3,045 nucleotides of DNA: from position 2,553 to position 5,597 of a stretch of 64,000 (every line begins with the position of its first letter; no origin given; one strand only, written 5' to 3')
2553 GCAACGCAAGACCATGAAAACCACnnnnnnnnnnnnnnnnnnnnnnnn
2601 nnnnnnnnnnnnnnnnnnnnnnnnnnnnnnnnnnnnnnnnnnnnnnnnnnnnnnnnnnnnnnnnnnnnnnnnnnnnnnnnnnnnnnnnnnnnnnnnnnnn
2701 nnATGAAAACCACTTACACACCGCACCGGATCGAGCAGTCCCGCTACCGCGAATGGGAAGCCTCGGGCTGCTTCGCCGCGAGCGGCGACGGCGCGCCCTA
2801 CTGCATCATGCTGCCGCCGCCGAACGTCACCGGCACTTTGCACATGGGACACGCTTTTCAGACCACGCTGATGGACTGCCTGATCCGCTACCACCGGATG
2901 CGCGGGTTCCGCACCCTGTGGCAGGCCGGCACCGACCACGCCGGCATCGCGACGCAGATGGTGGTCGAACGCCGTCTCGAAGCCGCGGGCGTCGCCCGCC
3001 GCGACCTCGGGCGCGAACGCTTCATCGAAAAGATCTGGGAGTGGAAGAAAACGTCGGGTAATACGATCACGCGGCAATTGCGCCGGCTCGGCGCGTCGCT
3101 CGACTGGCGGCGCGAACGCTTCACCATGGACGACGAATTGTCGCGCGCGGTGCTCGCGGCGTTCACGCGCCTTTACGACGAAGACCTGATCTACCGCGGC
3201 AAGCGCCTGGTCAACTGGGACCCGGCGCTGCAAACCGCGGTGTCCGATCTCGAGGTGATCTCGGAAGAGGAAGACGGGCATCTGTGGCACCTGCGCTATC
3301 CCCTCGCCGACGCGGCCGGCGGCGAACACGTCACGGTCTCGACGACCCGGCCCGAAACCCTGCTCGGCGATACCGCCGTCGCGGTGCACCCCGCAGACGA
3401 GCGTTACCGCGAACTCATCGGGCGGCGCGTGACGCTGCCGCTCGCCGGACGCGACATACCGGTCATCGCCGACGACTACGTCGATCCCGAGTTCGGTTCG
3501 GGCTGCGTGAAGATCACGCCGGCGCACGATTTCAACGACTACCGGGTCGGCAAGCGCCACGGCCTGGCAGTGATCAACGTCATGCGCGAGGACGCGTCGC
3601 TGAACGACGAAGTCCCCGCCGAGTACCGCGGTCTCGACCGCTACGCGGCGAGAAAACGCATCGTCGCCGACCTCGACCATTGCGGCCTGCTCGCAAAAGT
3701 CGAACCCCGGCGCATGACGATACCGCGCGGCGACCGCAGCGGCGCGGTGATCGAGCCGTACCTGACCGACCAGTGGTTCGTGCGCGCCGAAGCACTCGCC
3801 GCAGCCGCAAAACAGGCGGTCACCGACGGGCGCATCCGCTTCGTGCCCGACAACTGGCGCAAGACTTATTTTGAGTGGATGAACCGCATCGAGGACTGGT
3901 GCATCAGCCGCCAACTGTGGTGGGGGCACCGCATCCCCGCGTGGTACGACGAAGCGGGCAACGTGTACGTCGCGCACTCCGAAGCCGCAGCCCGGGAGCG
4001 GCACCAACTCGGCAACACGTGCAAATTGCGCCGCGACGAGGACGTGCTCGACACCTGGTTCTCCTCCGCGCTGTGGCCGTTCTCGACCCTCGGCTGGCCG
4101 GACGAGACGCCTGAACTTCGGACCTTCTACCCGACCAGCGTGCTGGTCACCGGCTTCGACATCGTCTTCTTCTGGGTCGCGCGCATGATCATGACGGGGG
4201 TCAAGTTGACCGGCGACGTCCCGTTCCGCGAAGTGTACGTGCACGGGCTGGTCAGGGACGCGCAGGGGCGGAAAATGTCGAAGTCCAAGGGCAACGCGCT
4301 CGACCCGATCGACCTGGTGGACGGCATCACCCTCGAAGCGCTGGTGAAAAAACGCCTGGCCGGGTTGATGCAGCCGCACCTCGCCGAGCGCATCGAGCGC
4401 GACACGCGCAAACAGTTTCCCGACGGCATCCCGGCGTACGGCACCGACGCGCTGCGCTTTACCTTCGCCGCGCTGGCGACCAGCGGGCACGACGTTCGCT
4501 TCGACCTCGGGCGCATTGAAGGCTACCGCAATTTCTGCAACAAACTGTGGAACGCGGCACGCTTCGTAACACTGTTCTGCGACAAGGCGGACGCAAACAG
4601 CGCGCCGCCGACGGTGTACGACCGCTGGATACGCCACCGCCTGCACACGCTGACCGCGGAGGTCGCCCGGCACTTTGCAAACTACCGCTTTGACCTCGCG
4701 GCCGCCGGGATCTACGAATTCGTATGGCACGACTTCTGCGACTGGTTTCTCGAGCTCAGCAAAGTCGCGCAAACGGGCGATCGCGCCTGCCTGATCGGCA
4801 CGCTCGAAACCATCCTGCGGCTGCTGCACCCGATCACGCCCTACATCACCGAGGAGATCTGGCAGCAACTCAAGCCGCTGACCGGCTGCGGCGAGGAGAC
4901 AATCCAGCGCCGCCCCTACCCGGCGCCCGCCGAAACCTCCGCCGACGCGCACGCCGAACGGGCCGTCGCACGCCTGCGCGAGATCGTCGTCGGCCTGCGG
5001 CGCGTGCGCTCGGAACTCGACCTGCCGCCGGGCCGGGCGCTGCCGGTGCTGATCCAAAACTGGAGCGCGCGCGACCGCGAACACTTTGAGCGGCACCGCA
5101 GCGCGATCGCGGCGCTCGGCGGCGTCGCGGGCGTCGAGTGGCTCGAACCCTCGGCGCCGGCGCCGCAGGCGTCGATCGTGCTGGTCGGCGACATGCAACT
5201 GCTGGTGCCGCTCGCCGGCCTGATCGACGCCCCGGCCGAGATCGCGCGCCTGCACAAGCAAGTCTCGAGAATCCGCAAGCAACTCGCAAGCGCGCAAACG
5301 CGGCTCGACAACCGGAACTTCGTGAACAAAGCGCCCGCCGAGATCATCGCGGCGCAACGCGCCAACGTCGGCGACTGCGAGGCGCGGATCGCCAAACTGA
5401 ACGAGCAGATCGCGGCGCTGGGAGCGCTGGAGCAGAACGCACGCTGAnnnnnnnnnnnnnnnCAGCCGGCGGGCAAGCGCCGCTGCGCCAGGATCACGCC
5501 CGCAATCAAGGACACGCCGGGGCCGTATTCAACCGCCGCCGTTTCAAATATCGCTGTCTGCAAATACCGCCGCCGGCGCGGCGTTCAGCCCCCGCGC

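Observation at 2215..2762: Four tandem 137-bp copies of the valS start region give three serial decoy ORFs, each ATGA-coupled to the next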

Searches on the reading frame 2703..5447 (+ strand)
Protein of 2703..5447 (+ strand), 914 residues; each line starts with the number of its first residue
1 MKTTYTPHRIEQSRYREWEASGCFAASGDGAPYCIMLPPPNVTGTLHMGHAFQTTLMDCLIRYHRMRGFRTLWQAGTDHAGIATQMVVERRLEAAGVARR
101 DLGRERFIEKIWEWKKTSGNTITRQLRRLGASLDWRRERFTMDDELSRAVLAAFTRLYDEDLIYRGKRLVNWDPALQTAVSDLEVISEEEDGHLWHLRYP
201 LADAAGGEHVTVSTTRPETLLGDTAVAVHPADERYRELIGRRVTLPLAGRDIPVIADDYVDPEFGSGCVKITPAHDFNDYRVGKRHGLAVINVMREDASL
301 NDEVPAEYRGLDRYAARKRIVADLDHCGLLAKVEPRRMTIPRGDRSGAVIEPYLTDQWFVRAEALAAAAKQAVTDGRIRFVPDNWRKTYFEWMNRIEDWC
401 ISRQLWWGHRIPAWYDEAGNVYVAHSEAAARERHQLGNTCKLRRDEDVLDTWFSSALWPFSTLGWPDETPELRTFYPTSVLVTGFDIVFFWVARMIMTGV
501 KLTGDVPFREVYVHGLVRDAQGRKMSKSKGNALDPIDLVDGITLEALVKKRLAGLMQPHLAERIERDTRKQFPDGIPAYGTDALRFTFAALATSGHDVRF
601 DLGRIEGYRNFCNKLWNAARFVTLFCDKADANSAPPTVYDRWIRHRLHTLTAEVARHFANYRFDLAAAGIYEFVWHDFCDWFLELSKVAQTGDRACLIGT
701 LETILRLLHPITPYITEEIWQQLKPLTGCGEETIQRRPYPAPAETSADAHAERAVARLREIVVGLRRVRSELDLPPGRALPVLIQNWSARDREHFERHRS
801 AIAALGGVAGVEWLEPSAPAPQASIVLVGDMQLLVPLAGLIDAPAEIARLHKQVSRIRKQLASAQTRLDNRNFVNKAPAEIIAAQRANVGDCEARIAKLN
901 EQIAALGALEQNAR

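Call 8: find_encoding_contigs(protein=window:2703-5447:+, flank=6000, max_places=10)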
Protein window:2703-5447:+ (914 aa): no gene with exactly this product is on record in the collection.

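Call 9: find_related_loci(query=window:2703-5447:+, collection=genome_contigs, flank=4000)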
Query window:2703-5447:+ (914 aa) in genome_contigs; peptide patterns used: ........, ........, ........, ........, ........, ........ (x = any residue, [..] = any of these).
600 stretches matched a pattern (row limit reached: there are more); 600 encode a relative of the query (tblastn E <= 1e-3); the best 80 are kept; 80 distinct loci.
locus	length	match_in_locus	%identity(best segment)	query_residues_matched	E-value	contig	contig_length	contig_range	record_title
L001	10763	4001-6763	60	1-909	0e+0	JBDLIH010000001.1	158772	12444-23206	MAG: Pseudomonadota bacterium isolate MAG020 MAG020_1, whole genome shotgun sequence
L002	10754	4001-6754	61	1-909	0e+0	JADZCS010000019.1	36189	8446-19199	MAG: Gammaproteobacteria bacterium isolate SJ731 c_000000075866, whole genome shotgun sequence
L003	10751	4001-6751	60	1-909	0e+0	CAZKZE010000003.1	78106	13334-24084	MAG TPA_asm: uncultured Woeseiaceae bacterium isolate binchicken_co373_22 genome assembly, contig: NODE_9_length_78106_c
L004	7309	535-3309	60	1-906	0e+0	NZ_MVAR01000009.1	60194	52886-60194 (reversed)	Thioalkalivibrio versutus strain AL 2 Ga0073318_109, whole genome shotgun sequence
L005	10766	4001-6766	57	4-909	0e+0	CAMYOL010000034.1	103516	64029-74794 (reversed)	MAG: uncultured Ectothiorhodospiraceae bacterium isolate ES_Gamma_064 genome assembly, contig: scaffold_237, whole genom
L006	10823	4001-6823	58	1-909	0e+0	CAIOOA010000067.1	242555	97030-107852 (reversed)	MAG: uncultured Methylococcaceae bacterium isolate Day2-3_bin-150 genome assembly, contig: bin-150:067/315, whole genome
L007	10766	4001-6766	60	1-903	0e+0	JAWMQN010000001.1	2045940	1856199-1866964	Halieaceae bacterium GM1-29 NODE_1_length_2045940_cov_34.255617, whole genome shotgun sequence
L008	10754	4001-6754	58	4-902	0e+0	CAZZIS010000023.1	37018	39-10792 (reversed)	MAG TPA_asm: uncultured Thioalkalispiraceae bacterium isolate SRP128015_co1_108 genome assembly, contig: NODE_1102_lengt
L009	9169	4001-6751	58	1-902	0e+0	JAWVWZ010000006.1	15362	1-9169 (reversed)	MAG: Hydrogenovibrio sp. isolate HN12.bin.8 k141_94871_length_15362_cov_75.4897, whole genome shotgun sequence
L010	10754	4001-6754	59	1-910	0e+0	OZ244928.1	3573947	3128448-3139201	MAG: Gammaproteobacteria bacterium isolate bd0012e8-6e67-4614-96c1-5722cdfd238a genome assembly, chromosome: 1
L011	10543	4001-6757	58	1-902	0e+0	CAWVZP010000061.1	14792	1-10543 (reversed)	MAG TPA_asm: uncultured Gammaproteobacteria bacterium isolate ERR3589578_binner13_84 genome assembly, contig: ERZ7463456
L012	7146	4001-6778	57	1-909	0e+0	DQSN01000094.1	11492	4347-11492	MAG TPA_asm: Leucothrix mucor isolate SZUA-1376 k95_813196, whole genome shotgun sequence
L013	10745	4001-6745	58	1-909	0e+0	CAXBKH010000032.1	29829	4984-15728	MAG TPA_asm: uncultured bacterium isolate ERR2762155_maxbin2_30 genome assembly, contig: ERZ3421563.732, whole genome sh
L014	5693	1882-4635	56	1-909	0e+0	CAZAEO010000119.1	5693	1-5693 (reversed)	MAG TPA_asm: uncultured Coxiellaceae bacterium isolate SRP011637_co1_137 genome assembly, contig: NODE_5936_length_5693_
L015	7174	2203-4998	59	1-909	0e+0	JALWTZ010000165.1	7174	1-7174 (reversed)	MAG: Lysobacterales bacterium isolate M2_metabat2_scaf2bin.237 M2_NODE_17233_length_7174_cov_9.511991, whole genome shot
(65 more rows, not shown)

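Call 10: find_homologous_proteins(query=window:2703-5447:+, max_evalue=1e-100)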
Query window:2703-5447:+ (914 aa): 8000 proteins with E <= 1e-100 among 8000 candidates; the best 120 are listed.
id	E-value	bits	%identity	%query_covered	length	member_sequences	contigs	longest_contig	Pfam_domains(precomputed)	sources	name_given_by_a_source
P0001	0.0e+0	2132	100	100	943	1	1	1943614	PF09334.18,PF08264.20,PF13603.13,PF00133.29,PF10458.15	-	-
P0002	0.0e+0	1777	83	100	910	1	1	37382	PF09334.18,PF08264.20,PF13603.13,PF00133.29,PF10458.15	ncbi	-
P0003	0.0e+0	1745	81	100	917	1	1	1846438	PF09334.18,PF08264.20,PF13603.13,PF00133.29,PF10458.15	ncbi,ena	-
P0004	0.0e+0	1720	80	99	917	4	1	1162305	PF09334.18,PF08264.20,PF13603.13,PF00133.29,PF10458.15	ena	-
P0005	0.0e+0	1681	78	100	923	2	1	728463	PF09334.18,PF08264.20,PF13603.13,PF00133.29,PF10458.15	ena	-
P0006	0.0e+0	1650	76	99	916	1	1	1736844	PF09334.18,PF08264.20,PF13603.13,PF00133.29,PF10458.15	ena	-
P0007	0.0e+0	1628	76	100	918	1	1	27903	PF09334.18,PF08264.20,PF13603.13,PF00133.29,PF10458.15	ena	-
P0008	0.0e+0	1626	75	99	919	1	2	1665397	PF09334.18,PF08264.20,PF13603.13,PF00133.29,PF10458.15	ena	-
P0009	0.0e+0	1625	75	99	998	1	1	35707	PF09334.18,PF08264.20,PF13603.13,PF00133.29,PF10458.15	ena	-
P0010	0.0e+0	1535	70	99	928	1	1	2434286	PF09334.18,PF08264.20,PF13603.13,PF00133.29,PF10458.15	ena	-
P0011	0.0e+0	1502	68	99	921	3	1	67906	PF09334.18,PF08264.20,PF13603.13,PF00133.29,PF10458.15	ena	-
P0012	0.0e+0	1395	64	100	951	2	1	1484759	PF09334.18,PF08264.20,PF13603.13,PF00133.29,PF10458.15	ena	-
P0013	0.0e+0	1386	63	99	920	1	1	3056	PF09334.18,PF08264.20,PF13603.13,PF00133.29,PF10458.15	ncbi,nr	ncbi:MAG: valine--tRNA ligase [Pseudomonadota bacterium]|nr:valine--tRNA ligase [Pseudomonadota bact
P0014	0.0e+0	1383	65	99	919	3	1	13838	PF09334.18,PF08264.20,PF13603.13,PF00133.29,PF10458.15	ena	-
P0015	0.0e+0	1381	64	99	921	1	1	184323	PF09334.18,PF08264.20,PF13603.13,PF00133.29,PF10458.15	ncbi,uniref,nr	ncbi:valine--tRNA ligase [Ectothiorhodospira mobilis]|uniref:valine--tRNA ligase n=1 Tax=Ectothiorho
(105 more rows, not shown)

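Call 12: find_encoding_contigs(protein=P0002, flank=5000, max_places=3)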
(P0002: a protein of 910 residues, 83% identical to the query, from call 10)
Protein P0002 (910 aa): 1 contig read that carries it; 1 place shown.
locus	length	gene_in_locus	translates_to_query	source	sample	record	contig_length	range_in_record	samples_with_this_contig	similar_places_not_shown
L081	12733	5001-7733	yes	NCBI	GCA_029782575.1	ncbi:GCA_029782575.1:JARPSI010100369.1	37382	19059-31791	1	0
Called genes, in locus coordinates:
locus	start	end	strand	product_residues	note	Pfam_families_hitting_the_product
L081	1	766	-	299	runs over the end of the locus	PF02899:Phage_int_SAM_1, PF00589:Phage_integrase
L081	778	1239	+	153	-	PF06271:RDD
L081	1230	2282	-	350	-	PF03739:LptF_LptG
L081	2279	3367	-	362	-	PF03739:LptF_LptG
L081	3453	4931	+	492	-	PF02789:Peptidase_M17_N, PF00883:Peptidase_M17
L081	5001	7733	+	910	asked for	PF00133:tRNA-synt_1, PF09334:tRNA-synt_1g (weak), PF13603:tRNA-synt_1_2, PF08264:Anticodon_1, PF10458:Val_tRNA-synt_C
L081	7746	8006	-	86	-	PF06769:YoeB_toxin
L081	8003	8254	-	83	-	PF02604:PhdYeFM_antitox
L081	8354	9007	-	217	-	PF00814:TsaD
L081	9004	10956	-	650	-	PF00270:DEAD, PF13307:Helicase_C_2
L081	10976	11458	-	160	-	PF02542:YgbB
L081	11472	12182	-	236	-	PF01128:IspD, PF12804:NTP_transf_3 (weak)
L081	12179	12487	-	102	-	PF04977:DivIC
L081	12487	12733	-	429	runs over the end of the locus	PF03952:Enolase_N, PF00113:Enolase_C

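Call 13: find_encoding_contigs(protein=P0003, flank=5000, max_places=3)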
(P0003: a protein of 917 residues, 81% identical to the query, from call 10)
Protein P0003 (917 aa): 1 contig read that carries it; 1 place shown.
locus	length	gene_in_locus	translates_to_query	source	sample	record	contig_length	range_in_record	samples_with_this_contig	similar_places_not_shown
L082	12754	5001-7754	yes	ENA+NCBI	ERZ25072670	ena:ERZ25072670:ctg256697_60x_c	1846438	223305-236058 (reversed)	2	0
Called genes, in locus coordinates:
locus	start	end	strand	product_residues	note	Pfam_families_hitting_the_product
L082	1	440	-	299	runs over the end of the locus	PF02899:Phage_int_SAM_1, PF00589:Phage_integrase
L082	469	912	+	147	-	PF06271:RDD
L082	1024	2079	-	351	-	PF03739:LptF_LptG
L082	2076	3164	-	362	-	PF03739:LptF_LptG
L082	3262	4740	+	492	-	PF02789:Peptidase_M17_N, PF00883:Peptidase_M17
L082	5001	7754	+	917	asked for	PF00133:tRNA-synt_1, PF09334:tRNA-synt_1g (weak), PF13603:tRNA-synt_1_2, PF09334:tRNA-synt_1g, PF08264:Anticodon_1, PF10458:Val_tRNA-synt_C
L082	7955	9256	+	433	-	-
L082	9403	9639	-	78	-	-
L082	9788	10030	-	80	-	-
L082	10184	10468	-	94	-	-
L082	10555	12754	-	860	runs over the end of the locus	-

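Call 14: find_encoding_contigs(protein=P0004, flank=5000, max_places=3)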
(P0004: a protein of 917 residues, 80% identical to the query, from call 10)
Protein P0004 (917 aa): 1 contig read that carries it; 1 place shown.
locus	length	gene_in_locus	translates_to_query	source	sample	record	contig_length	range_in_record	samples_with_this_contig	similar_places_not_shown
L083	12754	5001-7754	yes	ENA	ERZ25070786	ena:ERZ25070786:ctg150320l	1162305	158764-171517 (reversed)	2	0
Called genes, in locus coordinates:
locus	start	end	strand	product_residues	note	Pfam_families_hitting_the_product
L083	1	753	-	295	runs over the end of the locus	PF02899:Phage_int_SAM_1, PF13495:Phage_int_SAM_4 (faint), PF00589:Phage_integrase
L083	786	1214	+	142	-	PF06271:RDD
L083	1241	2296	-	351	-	PF03739:LptF_LptG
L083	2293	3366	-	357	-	PF03739:LptF_LptG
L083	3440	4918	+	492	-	PF02789:Peptidase_M17_N, PF00883:Peptidase_M17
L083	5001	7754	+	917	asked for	PF00133:tRNA-synt_1, PF09334:tRNA-synt_1g (weak), PF13603:tRNA-synt_1_2 (weak), PF08264:Anticodon_1, PF10458:Val_tRNA-synt_C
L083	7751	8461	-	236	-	PF13657:Couple_hipA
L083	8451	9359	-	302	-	PF07804:HipA_C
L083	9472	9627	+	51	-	-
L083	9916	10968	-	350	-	PF13557:Phenol_MetA_deg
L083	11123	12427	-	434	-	PF00709:Adenylsucc_synt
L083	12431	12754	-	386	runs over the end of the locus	PF13393:tRNA-synt_His, PF27460:HisZ_C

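Call 22: find_encoding_contigs(protein=P0005, flank=3000, max_places=2)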
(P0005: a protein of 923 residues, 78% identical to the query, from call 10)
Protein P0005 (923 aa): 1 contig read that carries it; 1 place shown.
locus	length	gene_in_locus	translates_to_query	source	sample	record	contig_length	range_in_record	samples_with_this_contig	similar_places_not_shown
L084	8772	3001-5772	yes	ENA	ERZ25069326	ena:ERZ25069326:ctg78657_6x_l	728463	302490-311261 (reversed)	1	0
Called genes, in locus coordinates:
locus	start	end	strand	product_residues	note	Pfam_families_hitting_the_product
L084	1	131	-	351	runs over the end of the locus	PF03739:LptF_LptG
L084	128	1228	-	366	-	PF03739:LptF_LptG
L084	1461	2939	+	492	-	PF02789:Peptidase_M17_N, PF00883:Peptidase_M17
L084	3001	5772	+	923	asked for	PF00133:tRNA-synt_1, PF09334:tRNA-synt_1g (weak), PF13603:tRNA-synt_1_2, PF09334:tRNA-synt_1g (weak), PF08264:Anticodon_1, PF10458:Val_tRNA-synt_C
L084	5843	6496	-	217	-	PF00814:TsaD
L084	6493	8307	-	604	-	PF00270:DEAD, PF13307:Helicase_C_2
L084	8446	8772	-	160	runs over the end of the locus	PF02542:YgbB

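Call 23: find_encoding_contigs(protein=P0006, flank=3000, max_places=2)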
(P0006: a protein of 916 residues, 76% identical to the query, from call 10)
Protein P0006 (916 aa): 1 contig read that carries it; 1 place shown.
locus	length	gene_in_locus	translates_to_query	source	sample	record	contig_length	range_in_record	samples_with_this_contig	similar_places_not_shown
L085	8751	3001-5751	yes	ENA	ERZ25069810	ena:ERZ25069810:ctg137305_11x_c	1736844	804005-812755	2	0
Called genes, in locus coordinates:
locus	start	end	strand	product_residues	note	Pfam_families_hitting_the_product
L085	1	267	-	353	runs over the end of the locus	PF03739:LptF_LptG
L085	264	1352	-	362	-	PF03739:LptF_LptG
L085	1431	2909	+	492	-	PF02789:Peptidase_M17_N, PF00883:Peptidase_M17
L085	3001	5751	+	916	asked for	PF00133:tRNA-synt_1, PF09334:tRNA-synt_1g (weak), PF13603:tRNA-synt_1_2, PF08264:Anticodon_1, PF10458:Val_tRNA-synt_C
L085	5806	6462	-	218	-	PF00814:TsaD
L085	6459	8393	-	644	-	PF00270:DEAD, PF13307:Helicase_C_2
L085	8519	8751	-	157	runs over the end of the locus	PF02542:YgbB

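Call 24: find_encoding_contigs(protein=P0007, flank=3000, max_places=2)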
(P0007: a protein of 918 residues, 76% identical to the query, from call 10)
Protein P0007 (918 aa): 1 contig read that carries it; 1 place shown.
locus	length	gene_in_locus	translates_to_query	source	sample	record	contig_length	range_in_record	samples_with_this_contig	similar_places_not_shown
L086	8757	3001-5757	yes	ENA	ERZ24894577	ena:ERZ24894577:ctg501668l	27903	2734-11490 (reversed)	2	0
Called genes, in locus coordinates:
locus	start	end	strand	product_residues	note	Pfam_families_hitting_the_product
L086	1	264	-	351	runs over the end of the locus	PF03739:LptF_LptG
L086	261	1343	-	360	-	PF03739:LptF_LptG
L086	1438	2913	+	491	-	PF02789:Peptidase_M17_N, PF00883:Peptidase_M17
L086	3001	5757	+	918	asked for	PF00133:tRNA-synt_1, PF09334:tRNA-synt_1g (weak), PF13603:tRNA-synt_1_2 (weak), PF08264:Anticodon_1, PF10458:Val_tRNA-synt_C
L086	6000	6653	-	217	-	PF00814:TsaD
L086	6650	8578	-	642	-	PF00270:DEAD, PF13307:Helicase_C_2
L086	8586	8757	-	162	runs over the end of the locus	PF02542:YgbB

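Call 25: find_encoding_contigs(protein=P0008, flank=3000, max_places=2)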
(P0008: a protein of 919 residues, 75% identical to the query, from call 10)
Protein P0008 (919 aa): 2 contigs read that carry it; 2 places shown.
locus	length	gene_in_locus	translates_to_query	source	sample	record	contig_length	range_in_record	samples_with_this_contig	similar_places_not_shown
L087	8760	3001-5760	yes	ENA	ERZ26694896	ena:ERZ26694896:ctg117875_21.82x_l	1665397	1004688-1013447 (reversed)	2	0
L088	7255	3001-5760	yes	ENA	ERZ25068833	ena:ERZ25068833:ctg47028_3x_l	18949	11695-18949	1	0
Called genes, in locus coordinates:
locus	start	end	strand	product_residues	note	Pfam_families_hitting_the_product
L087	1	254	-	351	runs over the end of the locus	PF03739:LptF_LptG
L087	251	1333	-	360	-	PF03739:LptF_LptG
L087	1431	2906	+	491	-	PF02789:Peptidase_M17_N, PF00883:Peptidase_M17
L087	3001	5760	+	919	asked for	PF00133:tRNA-synt_1, PF09334:tRNA-synt_1g (weak), PF13603:tRNA-synt_1_2, PF08264:Anticodon_1, PF10458:Val_tRNA-synt_C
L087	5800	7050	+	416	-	-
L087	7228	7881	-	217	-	PF00814:TsaD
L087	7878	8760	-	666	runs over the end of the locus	PF00270:DEAD (weak), PF13307:Helicase_C_2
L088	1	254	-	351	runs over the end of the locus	PF03739:LptF_LptG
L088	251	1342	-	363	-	PF03739:LptF_LptG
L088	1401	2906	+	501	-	PF02789:Peptidase_M17_N, PF00883:Peptidase_M17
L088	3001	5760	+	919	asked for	PF00133:tRNA-synt_1, PF09334:tRNA-synt_1g (weak), PF13603:tRNA-synt_1_2, PF08264:Anticodon_1, PF10458:Val_tRNA-synt_C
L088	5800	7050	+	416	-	-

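Call 41: list_cluster_members(proteins=[P0002, P0003, P0001])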
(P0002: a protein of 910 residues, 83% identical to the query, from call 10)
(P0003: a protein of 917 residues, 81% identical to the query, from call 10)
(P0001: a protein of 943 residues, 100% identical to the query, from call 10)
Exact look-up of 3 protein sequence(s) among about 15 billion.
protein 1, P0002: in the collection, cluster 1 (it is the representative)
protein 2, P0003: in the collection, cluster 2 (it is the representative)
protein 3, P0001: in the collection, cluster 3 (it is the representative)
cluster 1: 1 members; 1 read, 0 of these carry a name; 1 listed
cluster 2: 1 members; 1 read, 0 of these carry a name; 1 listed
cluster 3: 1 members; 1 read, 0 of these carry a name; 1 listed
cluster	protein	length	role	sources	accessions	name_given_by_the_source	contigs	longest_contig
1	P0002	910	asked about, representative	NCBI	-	-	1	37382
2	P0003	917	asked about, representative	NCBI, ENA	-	-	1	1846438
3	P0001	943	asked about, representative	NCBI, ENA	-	-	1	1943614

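Call 42: find_encoding_contigs(protein=P0001, flank=1000, max_places=5)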
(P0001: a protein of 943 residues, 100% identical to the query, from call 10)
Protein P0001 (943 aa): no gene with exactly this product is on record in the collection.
